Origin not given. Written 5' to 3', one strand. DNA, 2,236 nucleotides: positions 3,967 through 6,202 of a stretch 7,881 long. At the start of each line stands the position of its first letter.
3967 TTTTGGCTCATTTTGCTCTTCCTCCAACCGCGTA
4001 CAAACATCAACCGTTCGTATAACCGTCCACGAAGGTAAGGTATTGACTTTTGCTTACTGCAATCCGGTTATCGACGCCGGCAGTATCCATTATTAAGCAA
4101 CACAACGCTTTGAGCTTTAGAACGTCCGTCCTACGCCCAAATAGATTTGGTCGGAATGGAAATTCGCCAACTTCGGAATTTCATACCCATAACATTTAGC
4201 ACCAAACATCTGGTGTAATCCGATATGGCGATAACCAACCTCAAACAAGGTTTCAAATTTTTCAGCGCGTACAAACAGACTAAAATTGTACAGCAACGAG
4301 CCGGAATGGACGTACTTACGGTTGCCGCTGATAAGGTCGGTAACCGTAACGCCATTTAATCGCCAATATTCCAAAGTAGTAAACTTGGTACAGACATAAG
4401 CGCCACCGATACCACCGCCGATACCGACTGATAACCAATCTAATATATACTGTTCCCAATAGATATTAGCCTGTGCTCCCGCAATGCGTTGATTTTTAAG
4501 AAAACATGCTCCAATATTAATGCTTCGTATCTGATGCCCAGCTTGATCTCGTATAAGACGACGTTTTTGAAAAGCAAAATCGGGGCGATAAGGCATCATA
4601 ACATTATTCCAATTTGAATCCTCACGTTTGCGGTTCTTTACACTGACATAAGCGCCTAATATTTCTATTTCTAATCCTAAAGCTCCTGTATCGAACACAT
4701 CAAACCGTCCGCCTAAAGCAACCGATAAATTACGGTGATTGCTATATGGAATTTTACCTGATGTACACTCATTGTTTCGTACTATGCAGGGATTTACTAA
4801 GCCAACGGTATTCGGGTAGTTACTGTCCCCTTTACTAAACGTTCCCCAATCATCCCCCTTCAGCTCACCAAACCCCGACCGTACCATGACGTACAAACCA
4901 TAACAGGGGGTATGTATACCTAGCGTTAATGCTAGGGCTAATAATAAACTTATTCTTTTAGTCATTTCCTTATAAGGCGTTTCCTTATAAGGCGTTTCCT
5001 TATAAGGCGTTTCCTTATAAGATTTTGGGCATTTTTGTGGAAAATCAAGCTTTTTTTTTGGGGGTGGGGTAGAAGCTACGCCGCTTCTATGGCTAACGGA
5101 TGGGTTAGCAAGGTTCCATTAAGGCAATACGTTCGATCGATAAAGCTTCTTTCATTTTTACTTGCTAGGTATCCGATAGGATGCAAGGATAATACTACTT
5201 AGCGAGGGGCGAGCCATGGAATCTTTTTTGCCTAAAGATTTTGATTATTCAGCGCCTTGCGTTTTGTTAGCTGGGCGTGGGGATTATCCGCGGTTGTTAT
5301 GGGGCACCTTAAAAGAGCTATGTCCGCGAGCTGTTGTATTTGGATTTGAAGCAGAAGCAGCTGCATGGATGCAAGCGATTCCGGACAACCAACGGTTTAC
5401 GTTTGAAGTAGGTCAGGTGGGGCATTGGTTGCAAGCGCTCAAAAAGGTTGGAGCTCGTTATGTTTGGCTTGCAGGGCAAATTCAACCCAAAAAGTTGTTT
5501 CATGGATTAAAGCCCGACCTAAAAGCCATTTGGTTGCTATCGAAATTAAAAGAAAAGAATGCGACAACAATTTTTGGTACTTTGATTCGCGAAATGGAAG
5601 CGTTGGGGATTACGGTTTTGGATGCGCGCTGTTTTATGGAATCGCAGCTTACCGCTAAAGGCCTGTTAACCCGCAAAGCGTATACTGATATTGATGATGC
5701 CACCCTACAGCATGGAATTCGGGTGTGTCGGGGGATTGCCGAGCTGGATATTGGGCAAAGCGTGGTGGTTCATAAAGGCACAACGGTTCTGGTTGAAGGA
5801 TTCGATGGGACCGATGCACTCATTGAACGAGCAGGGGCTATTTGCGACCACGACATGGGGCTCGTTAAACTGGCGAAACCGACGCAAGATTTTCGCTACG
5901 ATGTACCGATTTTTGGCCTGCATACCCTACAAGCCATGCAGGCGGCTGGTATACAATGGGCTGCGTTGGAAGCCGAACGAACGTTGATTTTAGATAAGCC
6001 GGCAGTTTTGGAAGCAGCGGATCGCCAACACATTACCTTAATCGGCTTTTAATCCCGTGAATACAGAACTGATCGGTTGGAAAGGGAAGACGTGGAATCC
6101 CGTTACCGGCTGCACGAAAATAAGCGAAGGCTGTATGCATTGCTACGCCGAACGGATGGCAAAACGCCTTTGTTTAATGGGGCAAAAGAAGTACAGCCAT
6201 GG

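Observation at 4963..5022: Paralog 1: the whole translation-initiation region is iterated four times, with ACG in place of ATG in the upstream copies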

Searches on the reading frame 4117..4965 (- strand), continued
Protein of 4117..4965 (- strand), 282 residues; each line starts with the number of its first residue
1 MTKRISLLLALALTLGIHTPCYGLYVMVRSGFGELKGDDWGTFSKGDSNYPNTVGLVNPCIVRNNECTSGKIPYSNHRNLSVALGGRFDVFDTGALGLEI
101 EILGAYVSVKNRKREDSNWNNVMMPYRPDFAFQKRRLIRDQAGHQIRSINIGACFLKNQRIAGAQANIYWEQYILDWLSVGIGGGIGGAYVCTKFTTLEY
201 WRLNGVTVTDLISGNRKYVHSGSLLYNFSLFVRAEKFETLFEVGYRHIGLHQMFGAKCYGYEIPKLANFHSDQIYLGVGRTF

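Call 46: fold_search(model_id=the predicted structure, library=pdb)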
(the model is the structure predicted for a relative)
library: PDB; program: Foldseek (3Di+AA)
matches with E <= 10: 838; with E <= 0.001: 34
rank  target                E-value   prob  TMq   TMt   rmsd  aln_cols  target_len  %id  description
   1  9a2m_MODEL_1_A        1.0e-05  1.00  0.36  0.31  11.0       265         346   12  Model of E. coli OmpA by in-cell photo-crosslinking MS and deep learning (released 2023-02-24)
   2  9fzd_A                1.4e-05  1.00  0.39  0.59  10.2       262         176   11  Structure of OmpA-long in complex with nanobody Nb39 (released 2024-07-17)
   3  9fzc_A                2.4e-05  1.00  0.37  0.57  11.0       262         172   11  Structure of OmpA-short in complex with nanobody Nb01 (released 2024-07-17)
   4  9nh2_A                4.7e-05  1.00  0.47  0.57   8.8       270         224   11  In situ cryo-EM structure of porin III of the Legionella Dot/Icm T4SS machine (released 2025-09-17)
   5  9nh1_A                5.8e-05  1.00  0.27  0.29  23.6       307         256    8  In situ cryo-EM structure of porin I of the Legionella Dot/Icm T4SS machine (released 2025-09-17)
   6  7xw0_B                7.4e-05  0.99  0.25  0.27  22.0       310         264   10  Crystal structure of pOmpT (released 2023-05-31)
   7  2r4o_A                7.4e-05  0.89  0.19  0.15  26.7       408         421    7  Crystal structure of the long-chain fatty acid transporter FadL mutant delta NPA (released 2008-09-16)
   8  2r4n_A                8.6e-05  0.87  0.20  0.15  27.4       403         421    6  Crystal structure of the long-chain fatty acid transporter FadL mutant N33A (released 2008-09-16)
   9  1bxw                  1.2e-04  1.00  0.30  0.43  11.1       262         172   13  OUTER MEMBRANE PROTEIN A (OMPA) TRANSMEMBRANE DOMAIN (released 1998-10-14)
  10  8jto                  1.3e-04  0.60  0.15  0.13  27.3       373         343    9  Outer membrane porin of Burkholderia pseudomallei (BpsOmp38) in complex with ceftazidime (released 2024-06-26)
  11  7xw0_A                1.6e-04  0.99  0.25  0.26  21.9       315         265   10  Crystal structure of pOmpT (released 2023-05-31)
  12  3qrc_A                1.8e-04  1.00  0.33  0.54  11.6       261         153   10  The crystal structure of Ail, the attachment invasion locus protein of Yersinia pestis, in complex with the heparin an (released 2011-11-23)
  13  2r4l_C                1.9e-04  0.87  0.22  0.17  24.0       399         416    8  Crystal structure of the long-chain fatty acid transporter FadL mutant P34A (released 2008-09-16)
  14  3qra                  2.0e-04  1.00  0.31  0.52  12.2       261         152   10  The crystal structure of Ail, the attachment invasion locus protein of Yersinia pestis (released 2011-11-23)
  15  2vdf                  2.0e-04  0.99  0.28  0.33  20.6       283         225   12  Structure of the OpcA adhesion from Neisseria meningitidis determined by crystallization from the cubic mesophase (released 2007-10-23)
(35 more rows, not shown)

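Call 49: find_encoding_contigs(protein=P0032, flank=2000, max_places=10)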
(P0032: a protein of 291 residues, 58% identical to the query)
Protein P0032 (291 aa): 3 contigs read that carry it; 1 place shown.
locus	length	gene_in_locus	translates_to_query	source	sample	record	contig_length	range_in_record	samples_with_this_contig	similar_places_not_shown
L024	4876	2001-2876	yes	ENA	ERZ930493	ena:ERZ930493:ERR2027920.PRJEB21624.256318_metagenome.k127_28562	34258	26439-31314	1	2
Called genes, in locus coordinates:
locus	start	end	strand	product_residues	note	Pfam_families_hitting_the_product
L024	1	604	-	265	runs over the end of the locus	PF03099:BPL_LplA_LipB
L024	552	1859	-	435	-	PF05673:DUF815 (weak), PF05496:RuvB_N, PF24883:NPHP3_N, PF13173:AAA_14, PF14532:Sigma54_activ_2, PF00004:AAA, PF16193:AAA_assoc_2, PF12002:MgsA_C, +7 more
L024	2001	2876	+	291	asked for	-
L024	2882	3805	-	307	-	PF00551:Formyl_trans_N, PF02911:Formyl_trans_C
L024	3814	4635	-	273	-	PF00793:DAHP_synth_1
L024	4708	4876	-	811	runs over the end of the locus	PF00343:Phosphorylase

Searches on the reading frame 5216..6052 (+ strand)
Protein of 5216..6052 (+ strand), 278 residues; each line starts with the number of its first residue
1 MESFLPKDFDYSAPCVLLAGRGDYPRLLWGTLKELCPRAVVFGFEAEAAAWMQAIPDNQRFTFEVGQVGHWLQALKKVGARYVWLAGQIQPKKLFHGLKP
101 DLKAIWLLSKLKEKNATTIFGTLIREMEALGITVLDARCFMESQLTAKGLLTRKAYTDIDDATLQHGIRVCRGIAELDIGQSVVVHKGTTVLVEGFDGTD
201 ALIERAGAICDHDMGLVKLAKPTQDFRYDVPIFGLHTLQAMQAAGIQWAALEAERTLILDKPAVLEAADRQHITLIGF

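Call 7: search_protein_families(library=pfam, proteins=[window:5216-6052:+], max_evalue=0.01)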
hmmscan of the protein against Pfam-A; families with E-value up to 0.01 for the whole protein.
window:5216-6052:+ (278 aa): 2 families
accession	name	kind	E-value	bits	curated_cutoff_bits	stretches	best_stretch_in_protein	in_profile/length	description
PF06230.17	LpxI_C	-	3.4e-37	127.7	25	1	148-276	2-131/131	LpxI C-terminal domain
PF17930.7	LpxI_N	-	2.3e-20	73.3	25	1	17-142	4-127/129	LpxI N-terminal domain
